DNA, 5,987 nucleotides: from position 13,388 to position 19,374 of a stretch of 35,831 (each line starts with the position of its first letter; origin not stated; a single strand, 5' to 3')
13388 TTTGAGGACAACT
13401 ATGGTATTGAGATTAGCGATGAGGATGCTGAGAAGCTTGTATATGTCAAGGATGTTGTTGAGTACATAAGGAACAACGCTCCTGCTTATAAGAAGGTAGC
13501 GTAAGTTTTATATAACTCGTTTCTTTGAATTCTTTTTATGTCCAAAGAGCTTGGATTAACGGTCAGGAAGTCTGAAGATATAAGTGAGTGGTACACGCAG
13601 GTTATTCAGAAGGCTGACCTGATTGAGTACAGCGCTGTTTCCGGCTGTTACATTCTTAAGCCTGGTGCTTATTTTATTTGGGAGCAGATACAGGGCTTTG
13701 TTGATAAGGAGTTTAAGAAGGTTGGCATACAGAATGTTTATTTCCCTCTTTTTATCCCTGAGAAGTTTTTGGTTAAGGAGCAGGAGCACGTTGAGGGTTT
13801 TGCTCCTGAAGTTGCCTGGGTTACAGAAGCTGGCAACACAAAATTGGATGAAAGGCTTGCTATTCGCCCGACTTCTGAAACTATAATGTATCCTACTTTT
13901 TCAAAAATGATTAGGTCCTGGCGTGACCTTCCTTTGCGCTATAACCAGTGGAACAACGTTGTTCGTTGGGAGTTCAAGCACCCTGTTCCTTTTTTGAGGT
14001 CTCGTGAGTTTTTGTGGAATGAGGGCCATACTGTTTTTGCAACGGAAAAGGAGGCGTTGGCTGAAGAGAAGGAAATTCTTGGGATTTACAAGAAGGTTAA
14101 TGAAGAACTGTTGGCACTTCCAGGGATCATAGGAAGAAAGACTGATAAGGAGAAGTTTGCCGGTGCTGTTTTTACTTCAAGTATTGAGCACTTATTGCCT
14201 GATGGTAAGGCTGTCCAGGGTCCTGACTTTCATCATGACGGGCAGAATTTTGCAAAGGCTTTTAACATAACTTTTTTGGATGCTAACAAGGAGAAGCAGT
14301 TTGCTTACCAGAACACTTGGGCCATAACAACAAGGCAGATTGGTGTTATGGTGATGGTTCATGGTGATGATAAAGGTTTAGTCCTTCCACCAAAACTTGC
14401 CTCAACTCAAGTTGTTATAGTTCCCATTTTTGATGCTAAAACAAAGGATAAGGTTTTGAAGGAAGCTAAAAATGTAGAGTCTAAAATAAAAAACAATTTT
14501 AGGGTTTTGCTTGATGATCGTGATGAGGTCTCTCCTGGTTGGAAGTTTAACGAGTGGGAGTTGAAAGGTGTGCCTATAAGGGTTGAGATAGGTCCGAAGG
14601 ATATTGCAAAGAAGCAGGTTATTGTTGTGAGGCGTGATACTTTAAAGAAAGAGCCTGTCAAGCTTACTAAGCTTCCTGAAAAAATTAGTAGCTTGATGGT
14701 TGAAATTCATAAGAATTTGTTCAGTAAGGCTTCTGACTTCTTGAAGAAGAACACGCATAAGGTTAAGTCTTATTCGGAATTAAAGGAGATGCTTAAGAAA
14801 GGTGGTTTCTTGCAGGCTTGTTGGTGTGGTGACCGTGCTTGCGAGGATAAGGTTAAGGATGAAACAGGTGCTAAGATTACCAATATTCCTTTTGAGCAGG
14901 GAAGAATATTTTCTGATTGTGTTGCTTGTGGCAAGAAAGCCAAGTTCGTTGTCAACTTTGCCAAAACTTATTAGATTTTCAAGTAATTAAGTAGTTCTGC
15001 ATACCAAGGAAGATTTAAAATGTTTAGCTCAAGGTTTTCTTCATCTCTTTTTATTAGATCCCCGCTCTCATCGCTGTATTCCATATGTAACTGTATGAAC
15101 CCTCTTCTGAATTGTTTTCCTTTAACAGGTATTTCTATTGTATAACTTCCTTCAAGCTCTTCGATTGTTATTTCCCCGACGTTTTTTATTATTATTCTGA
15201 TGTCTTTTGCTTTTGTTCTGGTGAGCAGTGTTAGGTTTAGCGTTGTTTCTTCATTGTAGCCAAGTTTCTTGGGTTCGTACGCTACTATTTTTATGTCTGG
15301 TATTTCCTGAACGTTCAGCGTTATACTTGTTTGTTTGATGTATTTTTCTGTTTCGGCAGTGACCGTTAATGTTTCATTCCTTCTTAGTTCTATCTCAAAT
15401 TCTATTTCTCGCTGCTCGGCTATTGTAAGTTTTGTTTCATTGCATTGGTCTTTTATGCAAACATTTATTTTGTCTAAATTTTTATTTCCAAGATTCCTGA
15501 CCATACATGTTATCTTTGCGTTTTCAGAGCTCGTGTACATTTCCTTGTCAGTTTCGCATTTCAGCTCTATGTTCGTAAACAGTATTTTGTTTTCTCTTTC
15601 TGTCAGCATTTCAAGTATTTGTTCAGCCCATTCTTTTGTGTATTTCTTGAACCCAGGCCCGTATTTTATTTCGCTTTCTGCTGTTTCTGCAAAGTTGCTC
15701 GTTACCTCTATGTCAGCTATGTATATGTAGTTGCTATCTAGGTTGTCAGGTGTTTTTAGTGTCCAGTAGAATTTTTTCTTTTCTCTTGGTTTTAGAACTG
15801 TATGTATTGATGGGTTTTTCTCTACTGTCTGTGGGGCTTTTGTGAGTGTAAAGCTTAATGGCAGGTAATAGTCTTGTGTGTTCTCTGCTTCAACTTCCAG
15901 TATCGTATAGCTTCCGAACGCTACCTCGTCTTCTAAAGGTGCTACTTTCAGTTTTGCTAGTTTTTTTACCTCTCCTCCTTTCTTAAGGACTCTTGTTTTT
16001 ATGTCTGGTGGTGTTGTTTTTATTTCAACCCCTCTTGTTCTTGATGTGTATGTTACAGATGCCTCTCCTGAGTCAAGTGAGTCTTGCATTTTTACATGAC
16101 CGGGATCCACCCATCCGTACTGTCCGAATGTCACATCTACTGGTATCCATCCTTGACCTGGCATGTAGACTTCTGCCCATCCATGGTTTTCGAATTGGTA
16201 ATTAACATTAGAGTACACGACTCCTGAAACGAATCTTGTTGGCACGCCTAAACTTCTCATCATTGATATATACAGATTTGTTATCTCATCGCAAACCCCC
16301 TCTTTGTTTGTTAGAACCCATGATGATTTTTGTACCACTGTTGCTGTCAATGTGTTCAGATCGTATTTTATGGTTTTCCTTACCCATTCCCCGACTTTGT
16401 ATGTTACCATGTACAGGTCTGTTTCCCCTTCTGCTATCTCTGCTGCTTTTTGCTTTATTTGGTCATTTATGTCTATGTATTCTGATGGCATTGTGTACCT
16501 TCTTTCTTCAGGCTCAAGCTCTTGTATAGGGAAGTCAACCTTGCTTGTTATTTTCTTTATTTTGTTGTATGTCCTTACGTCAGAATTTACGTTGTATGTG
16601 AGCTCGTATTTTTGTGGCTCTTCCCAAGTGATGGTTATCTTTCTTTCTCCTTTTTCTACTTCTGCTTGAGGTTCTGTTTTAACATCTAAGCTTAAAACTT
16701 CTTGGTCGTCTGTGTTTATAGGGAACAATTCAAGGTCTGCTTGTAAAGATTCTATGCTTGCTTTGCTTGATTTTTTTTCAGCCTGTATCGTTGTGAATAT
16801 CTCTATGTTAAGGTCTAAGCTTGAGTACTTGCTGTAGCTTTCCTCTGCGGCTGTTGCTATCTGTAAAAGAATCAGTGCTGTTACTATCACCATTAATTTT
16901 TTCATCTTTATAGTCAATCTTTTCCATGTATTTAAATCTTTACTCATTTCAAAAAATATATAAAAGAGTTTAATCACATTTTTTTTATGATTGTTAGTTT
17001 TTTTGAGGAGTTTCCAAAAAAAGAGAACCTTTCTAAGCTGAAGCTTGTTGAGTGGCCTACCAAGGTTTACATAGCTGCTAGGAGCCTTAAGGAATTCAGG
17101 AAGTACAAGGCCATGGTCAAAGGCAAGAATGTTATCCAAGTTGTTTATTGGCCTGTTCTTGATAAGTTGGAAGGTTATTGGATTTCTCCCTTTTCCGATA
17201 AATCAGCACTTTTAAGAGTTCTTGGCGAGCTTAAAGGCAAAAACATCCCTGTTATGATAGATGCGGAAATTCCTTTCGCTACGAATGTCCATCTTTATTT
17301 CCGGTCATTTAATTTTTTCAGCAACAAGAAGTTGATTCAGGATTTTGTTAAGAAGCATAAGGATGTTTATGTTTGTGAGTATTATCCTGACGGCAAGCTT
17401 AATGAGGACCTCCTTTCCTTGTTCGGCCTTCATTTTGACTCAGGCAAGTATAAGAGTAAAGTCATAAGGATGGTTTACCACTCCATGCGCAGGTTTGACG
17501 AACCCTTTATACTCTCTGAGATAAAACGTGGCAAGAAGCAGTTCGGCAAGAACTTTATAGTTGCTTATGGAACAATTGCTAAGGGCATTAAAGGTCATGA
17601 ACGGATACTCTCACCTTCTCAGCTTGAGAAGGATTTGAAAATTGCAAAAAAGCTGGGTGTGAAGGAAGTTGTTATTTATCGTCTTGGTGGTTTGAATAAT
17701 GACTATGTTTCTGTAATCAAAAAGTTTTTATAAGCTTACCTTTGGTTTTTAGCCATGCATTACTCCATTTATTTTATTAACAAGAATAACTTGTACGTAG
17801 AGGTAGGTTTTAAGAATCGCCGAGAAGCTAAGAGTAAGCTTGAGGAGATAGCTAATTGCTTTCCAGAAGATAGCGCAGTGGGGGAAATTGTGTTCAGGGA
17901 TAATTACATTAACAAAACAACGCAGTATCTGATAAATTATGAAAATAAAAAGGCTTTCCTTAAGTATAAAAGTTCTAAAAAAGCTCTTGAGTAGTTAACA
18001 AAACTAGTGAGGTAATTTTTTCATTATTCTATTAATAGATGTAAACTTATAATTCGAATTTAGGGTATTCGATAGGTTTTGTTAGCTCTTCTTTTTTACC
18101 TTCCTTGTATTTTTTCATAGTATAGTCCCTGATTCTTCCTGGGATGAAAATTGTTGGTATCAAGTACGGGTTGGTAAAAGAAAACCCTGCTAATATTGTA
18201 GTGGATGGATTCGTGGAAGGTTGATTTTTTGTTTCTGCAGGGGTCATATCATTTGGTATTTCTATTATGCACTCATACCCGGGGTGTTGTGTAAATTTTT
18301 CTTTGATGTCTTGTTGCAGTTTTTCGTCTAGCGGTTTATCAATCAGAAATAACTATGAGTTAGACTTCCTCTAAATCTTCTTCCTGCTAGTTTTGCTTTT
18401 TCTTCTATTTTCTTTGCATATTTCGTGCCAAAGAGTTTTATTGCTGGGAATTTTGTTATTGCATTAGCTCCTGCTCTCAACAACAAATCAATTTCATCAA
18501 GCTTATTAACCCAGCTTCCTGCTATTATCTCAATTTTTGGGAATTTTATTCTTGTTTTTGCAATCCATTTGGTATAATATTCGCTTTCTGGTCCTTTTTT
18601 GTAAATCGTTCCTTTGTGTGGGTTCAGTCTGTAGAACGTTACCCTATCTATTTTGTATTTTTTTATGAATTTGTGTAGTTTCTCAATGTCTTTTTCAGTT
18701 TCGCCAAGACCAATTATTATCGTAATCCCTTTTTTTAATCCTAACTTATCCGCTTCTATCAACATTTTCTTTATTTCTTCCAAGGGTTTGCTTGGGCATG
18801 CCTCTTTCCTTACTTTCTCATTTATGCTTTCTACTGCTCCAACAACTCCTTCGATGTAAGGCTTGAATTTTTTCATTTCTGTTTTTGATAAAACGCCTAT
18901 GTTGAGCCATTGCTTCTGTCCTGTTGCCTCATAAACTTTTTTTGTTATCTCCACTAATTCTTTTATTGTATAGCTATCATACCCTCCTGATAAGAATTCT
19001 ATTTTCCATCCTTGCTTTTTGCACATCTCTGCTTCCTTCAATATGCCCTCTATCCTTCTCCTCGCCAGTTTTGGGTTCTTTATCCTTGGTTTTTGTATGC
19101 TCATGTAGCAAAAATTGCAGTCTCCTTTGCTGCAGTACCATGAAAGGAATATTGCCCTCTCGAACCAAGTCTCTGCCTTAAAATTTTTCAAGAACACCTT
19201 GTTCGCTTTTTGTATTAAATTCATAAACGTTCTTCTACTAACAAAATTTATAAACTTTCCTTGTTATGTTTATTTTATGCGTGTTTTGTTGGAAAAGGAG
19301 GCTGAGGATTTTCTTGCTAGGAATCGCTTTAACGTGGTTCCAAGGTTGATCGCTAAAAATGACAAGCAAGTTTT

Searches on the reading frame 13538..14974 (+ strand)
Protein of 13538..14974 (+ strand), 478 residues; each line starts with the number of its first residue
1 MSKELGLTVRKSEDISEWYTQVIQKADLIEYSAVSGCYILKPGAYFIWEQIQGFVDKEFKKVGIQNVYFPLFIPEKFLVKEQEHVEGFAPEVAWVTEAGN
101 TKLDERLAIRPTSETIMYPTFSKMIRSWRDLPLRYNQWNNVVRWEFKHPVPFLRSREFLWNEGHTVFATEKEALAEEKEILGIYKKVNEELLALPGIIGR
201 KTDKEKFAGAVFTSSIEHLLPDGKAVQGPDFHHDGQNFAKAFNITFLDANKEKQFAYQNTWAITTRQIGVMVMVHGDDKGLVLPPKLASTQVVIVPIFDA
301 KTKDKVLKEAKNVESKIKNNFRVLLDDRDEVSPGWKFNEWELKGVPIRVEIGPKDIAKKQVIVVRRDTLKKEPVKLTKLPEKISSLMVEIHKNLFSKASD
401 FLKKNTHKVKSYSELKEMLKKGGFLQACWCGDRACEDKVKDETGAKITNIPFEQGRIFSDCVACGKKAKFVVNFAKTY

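Call 3: search_protein_families(library=pfam, proteins=[window:13538-14974:+], max_evalue=0.1)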
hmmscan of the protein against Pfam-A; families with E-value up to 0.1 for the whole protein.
window:13538-14974:+ (478 aa): 4 families
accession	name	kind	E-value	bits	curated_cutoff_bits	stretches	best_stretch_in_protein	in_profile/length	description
PF09180.16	ProRS-C_1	-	2.9e-21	75.8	31.5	1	412-478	1-71/71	Prolyl-tRNA synthetase, C-terminal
PF03129.25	HGTP_anticodon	-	4.5e-20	72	21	1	291-385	1-93/94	Anticodon binding domain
PF00587.30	tRNA-synt_2b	-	1.3e-15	58.3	29.3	1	102-272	6-176/179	tRNA synthetase class II core domain (G, H, P, S and T)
PF23448.1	CAP-like_CFAP184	-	0.025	15.2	27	1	364-461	8-102/131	CFAP184 CAP-like domain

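Call 21: find_related_loci(query=window:13538-14974:+, collection=genome_contigs, flank=6000)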
Query window:13538-14974:+ (478 aa) in genome_contigs; peptide patterns used: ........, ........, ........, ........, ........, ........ (x = any residue, [..] = any of these).
599 stretches matched a pattern (row limit reached: there are more); 597 encode a relative of the query (tblastn E <= 1e-3); the best 80 are kept; 80 distinct loci.
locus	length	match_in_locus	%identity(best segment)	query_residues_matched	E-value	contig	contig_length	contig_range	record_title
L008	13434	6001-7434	71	1-478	0e+0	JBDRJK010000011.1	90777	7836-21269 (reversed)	MAG: Candidatus Aenigmatarchaeota archaeon isolate MEGAHIT-group-1.649 k141_307929, whole genome shotgun sequence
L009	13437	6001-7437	59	3-478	0e+0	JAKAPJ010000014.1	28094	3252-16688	MAG: Candidatus Micrarchaeota archaeon isolate YF1.bin64 NODE_1710_length_28094_cov_2.229449, whole genome shotgun seque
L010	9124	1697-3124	59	6-478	0e+0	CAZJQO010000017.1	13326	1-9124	MAG TPA_asm: Candidatus Micrarchaeota archaeon isolate SRP271791_co1_38 genome assembly, contig: k141_185628, whole geno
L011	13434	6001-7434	63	3-478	0e+0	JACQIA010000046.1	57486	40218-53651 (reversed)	MAG: Candidatus Aenigmatarchaeota archaeon isolate NC_groundwater_1113_Ag_S-0.1um_37_102 S_p1_S3_coassembly_k141_1001767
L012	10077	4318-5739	61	6-478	0e+0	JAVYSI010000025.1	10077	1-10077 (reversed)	MAG: Methanothrix sp. isolate DRTY-16_202007_bins_8 DRTY-16_202007_bins_8_scaffold_25, whole genome shotgun sequence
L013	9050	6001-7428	59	6-478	0e+0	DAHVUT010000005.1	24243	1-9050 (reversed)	MAG TPA_asm: Candidatus Micrarchaeota archaeon isolate clean711 k141_729454, whole genome shotgun sequence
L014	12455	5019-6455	59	3-478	0e+0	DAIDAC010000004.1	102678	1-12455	MAG TPA_asm: Candidatus Micrarchaeaceae archaeon isolate clean1830 NODE_4_length_102678_cov_13.234764, whole genome shot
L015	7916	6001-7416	59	6-478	0e+0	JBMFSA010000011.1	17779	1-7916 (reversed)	MAG: Candidatus Micrarchaeia archaeon isolate KM4345-13 NODE_11_length_17779_cov_49.830697, whole genome shotgun sequenc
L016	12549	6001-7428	60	6-478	0e+0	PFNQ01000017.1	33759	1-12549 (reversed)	MAG: Candidatus Woesearchaeota archaeon CG_4_10_14_0_2_um_filter_33_13 CG_4_10_14_0.2_scaffold_362_c, whole genome shotg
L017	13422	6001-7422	58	7-478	0e+0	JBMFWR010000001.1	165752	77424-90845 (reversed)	MAG: Candidatus Micrarchaeia archaeon isolate KM4364-23 NODE_1_length_165752_cov_6.553505, whole genome shotgun sequence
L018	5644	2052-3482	60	3-478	0e+0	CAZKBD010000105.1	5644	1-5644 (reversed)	MAG TPA_asm: uncultured Methanosarcinales archaeon isolate SRP062349_co5_67 genome assembly, contig: NODE_9877_length_56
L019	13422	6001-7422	59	7-478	0e+0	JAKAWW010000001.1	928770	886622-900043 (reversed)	MAG: Candidatus Micrarchaeota archaeon isolate YP4.bin88 NODE_4_length_928770_cov_34.890113, whole genome shotgun sequen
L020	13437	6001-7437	60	1-478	0e+0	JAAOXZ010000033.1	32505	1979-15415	Candidatus Woesearchaeota archaeon isolate DPANNHV_H2.bin.83 k83_948961, whole genome shotgun sequence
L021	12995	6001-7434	58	2-478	0e+0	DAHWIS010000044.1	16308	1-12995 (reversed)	MAG TPA_asm: Candidatus Micrarchaeota archaeon isolate clean1301 k141_1531294, whole genome shotgun sequence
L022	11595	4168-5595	61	6-478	0e+0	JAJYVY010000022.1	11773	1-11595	MAG: Candidatus Micrarchaeota archaeon isolate FK2.bin60 NODE_7831_length_11773_cov_1.311609, whole genome shotgun seque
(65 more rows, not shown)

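Call 64: search_protein_families(library=ncbifam, proteins=[window:13538-14974:+], max_evalue=0.001)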
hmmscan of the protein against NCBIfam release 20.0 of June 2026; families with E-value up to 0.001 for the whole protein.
window:13538-14974:+ (478 aa): 8 families
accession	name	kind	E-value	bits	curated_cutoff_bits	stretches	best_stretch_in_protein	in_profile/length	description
TIGR00408.1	proS_fam_I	equivalog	6.8e-175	582.5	437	1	9-478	2-475/475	proline--tRNA ligase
NF006625.0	PRK09194.1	equivalog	6.3e-34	117.8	558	2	235-383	412-558/559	proline--tRNA ligase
NF008979.1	PRK12325.1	exception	1.2e-28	100.2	550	2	234-383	288-436/437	proline--tRNA ligase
TIGR00409.1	proS_fam_II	equivalog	2.4e-27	96.1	306.7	2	235-384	418-566/568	proline--tRNA ligase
TIGR00418.1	thrS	equivalog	6.9e-18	64.9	383.65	2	19-191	173-342/565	threonine--tRNA ligase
NF003068.0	PRK03991.1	equivalog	1.7e-12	46.5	484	1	239-386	442-591/613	threonine--tRNA ligase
NF003211.1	PRK04173.1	equivalog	5.1e-09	35.5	312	1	281-382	356-453/454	glycine--tRNA ligase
TIGR00389.1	glyS_dimeric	equivalog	0.00039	19.1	243.3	1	281-384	463-562/565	glycine--tRNA ligase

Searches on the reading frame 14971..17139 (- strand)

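Call 3: search_protein_families(library=pfam, proteins=[window:14971-17139:-], max_evalue=0.1)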
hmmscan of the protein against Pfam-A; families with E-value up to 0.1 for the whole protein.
window:14971-17139:- (722 aa): 4 families
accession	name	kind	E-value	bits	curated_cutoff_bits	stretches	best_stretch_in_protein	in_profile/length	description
PF01841.26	Transglut_core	-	3.4e-24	85.7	23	1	230-335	2-107/108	Transglutaminase-like superfamily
PF07870.16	DUF1657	-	0.0044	17.3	27.7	1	127-147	6-26/49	Protein of unknown function (DUF1657)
PF04473.18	DUF553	-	0.015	15.2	20.5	1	244-314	17-95/140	Transglutaminase-like domain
PF02752.27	Arrestin_C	-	0.023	15.5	27.7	1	524-606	5-87/137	Arrestin (or S-antigen), C-terminal domain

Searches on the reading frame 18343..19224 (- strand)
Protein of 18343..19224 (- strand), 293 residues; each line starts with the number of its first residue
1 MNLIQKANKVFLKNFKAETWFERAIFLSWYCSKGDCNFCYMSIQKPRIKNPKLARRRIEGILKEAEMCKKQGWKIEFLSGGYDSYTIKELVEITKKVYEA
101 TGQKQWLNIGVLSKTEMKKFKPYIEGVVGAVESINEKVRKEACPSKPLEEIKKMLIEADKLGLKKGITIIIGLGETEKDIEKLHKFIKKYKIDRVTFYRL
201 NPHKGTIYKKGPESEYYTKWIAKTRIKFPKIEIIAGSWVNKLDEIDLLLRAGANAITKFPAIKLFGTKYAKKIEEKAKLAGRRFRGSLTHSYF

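Call 14: search_protein_families(library=pfam, proteins=[window:18343-19224:-], max_evalue=0.001)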
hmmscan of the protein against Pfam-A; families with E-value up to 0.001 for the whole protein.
window:18343-19224:- (293 aa): 2 families
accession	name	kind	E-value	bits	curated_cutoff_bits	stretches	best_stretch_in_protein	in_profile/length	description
PF04055.27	Radical_SAM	-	8.7e-14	52.5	29.5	1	34-187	9-166/166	Radical SAM superfamily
PF06968.18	BATS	-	8.3e-05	23.1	22.2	1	198-257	3-62/88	Biotin and Thiamin Synthesis associated domain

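Call 64: search_protein_families(library=ncbifam, proteins=[window:18343-19224:-], max_evalue=0.001)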
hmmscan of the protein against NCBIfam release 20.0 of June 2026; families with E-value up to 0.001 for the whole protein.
window:18343-19224:- (293 aa): 20 families
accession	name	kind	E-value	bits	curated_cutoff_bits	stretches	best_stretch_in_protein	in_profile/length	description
NF004911.0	PRK06267.1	equivalog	1.6e-116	389.3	305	1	2-290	8-296/351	hypothetical protein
TIGR03957.1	rSAM_HmdB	equivalog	1.1e-14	54.3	320.9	1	53-257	71-279/317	5,10-methenyltetrahydromethanopterin hydrogenase cofactor biosynthesis protein HmdB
TIGR00433.2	bioB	equivalog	7.4e-14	51.7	225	1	31-256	51-281/307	biotin synthase BioB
TIGR03910.1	pyrrolys_PylB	equivalog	9.4e-13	47.8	348.2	1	3-266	38-308/347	methylornithine synthase PylB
TIGR03699.1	menaquin_MqnC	equivalog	5.2e-08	32.1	428.1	1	131-256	162-297/342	cyclic dehypoxanthinyl futalosine synthase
NF053742.1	LipS1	equivalog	1.2e-07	31.6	230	1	55-236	36-220/268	LipS1 family lipoyl synthase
NF053743.1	LipS2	equivalog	4.3e-07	29.7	270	1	24-217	25-221/292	LipS2 family lipoyl synthase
TIGR03550.1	F420_cofG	equivalog_domain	4.3e-07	29.4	213.35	1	79-254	76-261/322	7,8-didemethyl-8-hydroxy-5-deazariboflavin synthase CofG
NF006687.0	PRK09234.1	equivalog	1.7e-06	26.5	1018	1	80-254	148-335/849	bifunctional FO biosynthesis protein CofGH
TIGR03551.1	F420_cofH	equivalog_domain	2.3e-06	26.7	374.1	0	130-256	159-298/345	5-amino-6-(D-ribitylamino)uracil--L-tyrosine 4-hydroxyphenyl transferase CofH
NF004567.0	PRK05904.1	equivalog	2.4e-06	27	355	1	36-211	20-203/353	coproporphyrinogen III oxidase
TIGR00423.1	TIGR00423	subfamily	5.4e-06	25.9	260.25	1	129-256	124-263/310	CofH family radical SAM protein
NF004884.0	PRK06245.1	equivalog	3.7e-05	22.7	209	1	77-236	83-251/340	7,8-didemethyl-8-hydroxy-5-deazariboflavin synthase subunit CofG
TIGR01125.1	TIGR01125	equivalog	5e-05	22.5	356.95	0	36-207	150-333/432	30S ribosomal protein S12 methylthiotransferase RimO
TIGR04014.1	B12_SAM_MJ_0865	equivalog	7.1e-05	21.8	360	1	33-197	170-343/434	methyl-coenzyme M reductase glutamine C-methyltransferase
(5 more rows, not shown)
